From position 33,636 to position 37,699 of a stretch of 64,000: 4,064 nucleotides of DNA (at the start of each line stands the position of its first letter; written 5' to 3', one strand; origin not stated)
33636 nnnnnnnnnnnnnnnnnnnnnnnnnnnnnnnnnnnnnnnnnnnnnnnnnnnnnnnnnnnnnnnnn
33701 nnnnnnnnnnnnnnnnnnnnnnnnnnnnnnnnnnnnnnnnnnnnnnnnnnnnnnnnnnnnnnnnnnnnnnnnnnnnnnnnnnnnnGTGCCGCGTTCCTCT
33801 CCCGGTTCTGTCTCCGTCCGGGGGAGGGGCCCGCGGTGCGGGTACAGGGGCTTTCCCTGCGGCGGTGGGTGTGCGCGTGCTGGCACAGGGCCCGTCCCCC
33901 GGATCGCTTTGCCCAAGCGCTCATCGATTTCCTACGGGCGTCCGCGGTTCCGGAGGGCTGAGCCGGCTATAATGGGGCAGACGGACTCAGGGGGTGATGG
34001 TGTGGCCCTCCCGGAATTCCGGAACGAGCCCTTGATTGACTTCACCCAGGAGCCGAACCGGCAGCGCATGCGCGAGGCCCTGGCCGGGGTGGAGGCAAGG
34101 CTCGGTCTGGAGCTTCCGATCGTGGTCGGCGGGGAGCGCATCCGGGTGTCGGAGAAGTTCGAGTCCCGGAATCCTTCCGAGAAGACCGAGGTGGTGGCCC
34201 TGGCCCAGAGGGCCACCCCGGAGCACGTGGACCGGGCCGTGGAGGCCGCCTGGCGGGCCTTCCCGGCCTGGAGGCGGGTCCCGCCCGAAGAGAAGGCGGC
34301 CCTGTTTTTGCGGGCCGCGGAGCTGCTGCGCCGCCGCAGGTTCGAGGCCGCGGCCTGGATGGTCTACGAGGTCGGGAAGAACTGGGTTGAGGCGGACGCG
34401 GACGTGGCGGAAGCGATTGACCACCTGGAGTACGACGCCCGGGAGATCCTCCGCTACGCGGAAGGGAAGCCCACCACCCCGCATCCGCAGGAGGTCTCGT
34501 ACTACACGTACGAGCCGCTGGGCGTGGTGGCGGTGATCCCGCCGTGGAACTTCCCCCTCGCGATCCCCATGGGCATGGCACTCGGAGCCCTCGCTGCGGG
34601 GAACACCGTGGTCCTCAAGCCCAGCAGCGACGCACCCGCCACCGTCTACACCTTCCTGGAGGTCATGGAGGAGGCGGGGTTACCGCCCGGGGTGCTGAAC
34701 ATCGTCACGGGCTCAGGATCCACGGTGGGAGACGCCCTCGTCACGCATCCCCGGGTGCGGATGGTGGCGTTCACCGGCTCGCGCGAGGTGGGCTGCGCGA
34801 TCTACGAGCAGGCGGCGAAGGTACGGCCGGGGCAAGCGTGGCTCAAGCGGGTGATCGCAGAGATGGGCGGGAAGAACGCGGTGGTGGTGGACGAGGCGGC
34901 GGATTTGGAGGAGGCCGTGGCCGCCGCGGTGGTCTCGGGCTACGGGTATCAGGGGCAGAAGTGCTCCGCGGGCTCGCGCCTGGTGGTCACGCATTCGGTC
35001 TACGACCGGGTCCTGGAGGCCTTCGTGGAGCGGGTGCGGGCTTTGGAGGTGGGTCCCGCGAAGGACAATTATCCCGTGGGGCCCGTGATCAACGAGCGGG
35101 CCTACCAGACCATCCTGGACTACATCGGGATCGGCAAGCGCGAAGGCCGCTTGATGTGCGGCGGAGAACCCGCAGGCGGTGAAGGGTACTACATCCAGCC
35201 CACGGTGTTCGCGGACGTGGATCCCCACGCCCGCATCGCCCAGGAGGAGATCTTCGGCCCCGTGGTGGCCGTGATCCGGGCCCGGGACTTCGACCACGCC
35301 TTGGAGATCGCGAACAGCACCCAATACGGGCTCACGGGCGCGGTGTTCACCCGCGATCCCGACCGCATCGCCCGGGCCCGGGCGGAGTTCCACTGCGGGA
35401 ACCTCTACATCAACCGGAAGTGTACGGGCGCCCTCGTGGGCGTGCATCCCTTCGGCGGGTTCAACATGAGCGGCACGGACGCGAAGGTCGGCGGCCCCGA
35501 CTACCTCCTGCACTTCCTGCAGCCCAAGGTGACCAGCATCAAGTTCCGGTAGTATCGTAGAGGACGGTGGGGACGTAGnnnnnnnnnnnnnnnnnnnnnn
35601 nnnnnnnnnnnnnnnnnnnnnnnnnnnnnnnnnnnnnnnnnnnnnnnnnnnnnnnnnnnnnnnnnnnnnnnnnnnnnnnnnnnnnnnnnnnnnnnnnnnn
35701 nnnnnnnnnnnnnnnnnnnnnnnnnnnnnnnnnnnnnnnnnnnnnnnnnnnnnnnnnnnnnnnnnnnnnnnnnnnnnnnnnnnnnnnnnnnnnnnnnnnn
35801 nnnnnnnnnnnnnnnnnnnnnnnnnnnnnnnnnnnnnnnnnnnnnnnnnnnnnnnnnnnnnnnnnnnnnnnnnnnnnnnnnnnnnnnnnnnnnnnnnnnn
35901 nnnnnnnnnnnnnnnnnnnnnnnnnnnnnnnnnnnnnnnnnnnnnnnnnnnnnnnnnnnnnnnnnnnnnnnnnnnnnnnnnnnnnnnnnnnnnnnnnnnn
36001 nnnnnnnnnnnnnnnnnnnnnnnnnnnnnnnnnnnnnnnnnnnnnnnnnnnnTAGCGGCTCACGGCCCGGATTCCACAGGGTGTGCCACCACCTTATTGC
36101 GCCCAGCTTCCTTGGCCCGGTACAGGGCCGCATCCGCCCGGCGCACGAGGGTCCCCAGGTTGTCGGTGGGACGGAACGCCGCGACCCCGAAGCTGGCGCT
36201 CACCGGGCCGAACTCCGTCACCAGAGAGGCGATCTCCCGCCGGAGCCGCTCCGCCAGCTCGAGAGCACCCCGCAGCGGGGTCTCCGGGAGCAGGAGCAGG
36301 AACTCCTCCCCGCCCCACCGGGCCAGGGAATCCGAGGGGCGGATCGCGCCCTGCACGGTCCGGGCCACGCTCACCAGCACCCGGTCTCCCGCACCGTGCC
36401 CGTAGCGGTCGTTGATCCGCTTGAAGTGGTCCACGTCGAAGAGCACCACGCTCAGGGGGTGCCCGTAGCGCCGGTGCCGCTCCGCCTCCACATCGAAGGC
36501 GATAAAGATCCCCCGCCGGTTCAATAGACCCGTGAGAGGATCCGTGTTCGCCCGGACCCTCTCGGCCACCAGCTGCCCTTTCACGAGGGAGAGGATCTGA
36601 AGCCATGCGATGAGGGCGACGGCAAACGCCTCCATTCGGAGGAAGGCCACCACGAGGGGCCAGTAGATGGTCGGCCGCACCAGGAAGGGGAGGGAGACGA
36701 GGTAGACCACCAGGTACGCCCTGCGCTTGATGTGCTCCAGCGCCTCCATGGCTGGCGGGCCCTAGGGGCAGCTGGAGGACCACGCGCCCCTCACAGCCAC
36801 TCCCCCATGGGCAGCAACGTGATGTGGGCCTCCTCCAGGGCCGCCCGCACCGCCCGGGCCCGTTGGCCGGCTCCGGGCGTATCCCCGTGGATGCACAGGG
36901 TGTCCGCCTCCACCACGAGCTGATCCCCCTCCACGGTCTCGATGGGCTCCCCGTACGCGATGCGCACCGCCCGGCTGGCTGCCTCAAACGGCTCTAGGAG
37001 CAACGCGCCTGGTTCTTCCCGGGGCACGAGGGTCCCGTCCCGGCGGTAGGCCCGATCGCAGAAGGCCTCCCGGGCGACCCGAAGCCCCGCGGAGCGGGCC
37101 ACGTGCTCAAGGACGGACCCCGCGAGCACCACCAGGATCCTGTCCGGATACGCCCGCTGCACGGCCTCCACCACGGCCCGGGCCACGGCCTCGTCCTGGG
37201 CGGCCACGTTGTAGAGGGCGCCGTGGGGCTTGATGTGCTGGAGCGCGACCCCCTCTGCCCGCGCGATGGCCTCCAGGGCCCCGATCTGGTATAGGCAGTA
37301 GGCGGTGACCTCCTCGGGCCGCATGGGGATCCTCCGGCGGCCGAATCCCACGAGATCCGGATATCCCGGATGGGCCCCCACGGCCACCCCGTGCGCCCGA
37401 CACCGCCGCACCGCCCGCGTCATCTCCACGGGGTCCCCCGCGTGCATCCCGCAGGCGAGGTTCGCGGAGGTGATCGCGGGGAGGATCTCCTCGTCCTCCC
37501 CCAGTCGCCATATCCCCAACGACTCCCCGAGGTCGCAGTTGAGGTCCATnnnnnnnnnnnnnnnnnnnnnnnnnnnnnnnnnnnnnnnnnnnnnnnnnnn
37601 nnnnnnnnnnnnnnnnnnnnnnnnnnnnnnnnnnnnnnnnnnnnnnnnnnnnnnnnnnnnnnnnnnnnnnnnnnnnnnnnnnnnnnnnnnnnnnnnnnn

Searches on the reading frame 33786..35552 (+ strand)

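Call 16: search_protein_families(library=pfam, proteins=[window:33786-35552:+])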
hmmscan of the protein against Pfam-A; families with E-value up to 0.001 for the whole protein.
window:33786-35552:+ (588 aa): 2 families
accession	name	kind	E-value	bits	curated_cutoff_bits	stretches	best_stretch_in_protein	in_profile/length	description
PF00171.27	Aldedh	-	2.2e-158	528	23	1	122-582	6-460/461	Aldehyde dehydrogenase family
PF05893.19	LuxC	-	9.8e-06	25.1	21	1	232-400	76-239/401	Acyl-CoA reductase (LuxC)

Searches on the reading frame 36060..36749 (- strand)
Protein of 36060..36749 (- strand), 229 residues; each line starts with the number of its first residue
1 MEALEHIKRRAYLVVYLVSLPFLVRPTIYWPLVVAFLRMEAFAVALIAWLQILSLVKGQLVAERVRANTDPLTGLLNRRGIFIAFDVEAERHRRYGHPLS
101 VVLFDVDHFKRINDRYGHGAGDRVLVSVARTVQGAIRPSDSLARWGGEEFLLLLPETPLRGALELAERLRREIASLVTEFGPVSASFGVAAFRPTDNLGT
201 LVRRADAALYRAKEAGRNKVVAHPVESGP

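Call 66: search_protein_families(library=pfam, proteins=[window:36060-36749:-], max_evalue=0.00001)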
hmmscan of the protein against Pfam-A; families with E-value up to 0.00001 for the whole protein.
window:36060-36749:- (229 aa): 2 families
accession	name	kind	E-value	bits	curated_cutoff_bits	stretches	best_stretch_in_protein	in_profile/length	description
PF00990.26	GGDEF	-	1.3e-45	155.5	23.8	1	67-219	1-161/161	Diguanylate cyclase, GGDEF domain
PF22335.1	Cas10-Cmr2_palm2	-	9.7e-06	26.2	27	0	146-220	58-132/133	Cas10/Cmr2, second palm domain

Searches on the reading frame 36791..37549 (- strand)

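Call 66: search_protein_families(library=pfam, proteins=[window:36791-37549:-], max_evalue=0.00001)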
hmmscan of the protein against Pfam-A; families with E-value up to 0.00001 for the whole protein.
window:36791-37549:- (252 aa): 1 family
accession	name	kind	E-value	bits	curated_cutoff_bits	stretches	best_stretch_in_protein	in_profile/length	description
PF03746.21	LamB_YcsF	-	3.5e-98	328.5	22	1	1-239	1-239/239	LamB/YcsF family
